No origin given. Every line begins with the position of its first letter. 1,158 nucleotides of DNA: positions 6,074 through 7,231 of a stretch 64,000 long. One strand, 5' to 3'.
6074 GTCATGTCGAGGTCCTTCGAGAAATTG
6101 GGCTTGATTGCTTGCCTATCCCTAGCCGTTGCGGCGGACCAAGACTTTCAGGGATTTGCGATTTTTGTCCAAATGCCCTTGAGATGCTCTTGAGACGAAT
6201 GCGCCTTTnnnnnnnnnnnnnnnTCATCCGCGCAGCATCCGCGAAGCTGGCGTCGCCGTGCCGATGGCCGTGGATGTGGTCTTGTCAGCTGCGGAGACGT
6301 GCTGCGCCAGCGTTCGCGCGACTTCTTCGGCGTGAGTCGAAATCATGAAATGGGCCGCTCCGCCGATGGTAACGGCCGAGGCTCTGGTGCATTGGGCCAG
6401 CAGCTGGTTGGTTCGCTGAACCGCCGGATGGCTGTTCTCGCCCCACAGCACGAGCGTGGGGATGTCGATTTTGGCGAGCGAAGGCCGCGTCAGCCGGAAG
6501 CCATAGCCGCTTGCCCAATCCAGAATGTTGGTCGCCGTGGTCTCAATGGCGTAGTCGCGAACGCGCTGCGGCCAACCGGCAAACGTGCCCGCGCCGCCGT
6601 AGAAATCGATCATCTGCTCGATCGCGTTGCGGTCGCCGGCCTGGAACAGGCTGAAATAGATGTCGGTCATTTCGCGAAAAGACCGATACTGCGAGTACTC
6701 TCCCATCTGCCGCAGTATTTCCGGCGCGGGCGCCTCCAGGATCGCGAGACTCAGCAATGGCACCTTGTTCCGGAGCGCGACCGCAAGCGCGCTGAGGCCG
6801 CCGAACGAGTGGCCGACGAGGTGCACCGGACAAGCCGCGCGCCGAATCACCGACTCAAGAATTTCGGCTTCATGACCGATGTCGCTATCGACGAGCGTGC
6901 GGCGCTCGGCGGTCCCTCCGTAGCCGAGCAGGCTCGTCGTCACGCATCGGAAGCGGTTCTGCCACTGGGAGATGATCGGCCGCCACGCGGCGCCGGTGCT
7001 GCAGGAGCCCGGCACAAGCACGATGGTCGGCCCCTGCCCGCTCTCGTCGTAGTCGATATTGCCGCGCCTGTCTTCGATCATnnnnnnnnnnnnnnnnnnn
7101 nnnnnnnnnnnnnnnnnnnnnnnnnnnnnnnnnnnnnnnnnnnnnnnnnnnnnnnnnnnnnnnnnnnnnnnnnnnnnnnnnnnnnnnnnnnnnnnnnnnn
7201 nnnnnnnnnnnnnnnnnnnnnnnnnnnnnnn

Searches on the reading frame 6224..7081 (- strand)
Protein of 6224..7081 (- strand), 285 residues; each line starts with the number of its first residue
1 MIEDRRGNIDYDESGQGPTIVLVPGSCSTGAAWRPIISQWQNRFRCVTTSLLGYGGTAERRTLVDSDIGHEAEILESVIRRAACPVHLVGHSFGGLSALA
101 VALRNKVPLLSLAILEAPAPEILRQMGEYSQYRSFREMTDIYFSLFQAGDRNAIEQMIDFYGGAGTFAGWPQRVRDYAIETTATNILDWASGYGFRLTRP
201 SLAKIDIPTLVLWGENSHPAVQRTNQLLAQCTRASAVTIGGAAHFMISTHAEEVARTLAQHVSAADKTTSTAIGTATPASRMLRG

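Call 107: search_protein_families(library=pfam, proteins=[window:6224-7081:-], max_evalue=0.001)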
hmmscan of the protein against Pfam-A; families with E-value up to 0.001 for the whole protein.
window:6224-7081:- (285 aa): 4 families
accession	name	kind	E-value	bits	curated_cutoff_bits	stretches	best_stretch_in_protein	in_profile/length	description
PF12697.13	Abhydrolase_6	-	1.3e-20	75.5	26.3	1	20-256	1-216/217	Alpha/beta hydrolase family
PF00561.26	Abhydrolase_1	-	2e-17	64.2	25.8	1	18-250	1-244/245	alpha/beta hydrolase fold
PF00975.26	Thioesterase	-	6.5e-05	23.7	26.4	1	73-258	57-222/226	Thioesterase domain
PF12146.15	Hydrolase_4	-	0.00015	21.6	27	0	81-126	73-117/239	Serine aminopeptidase, S33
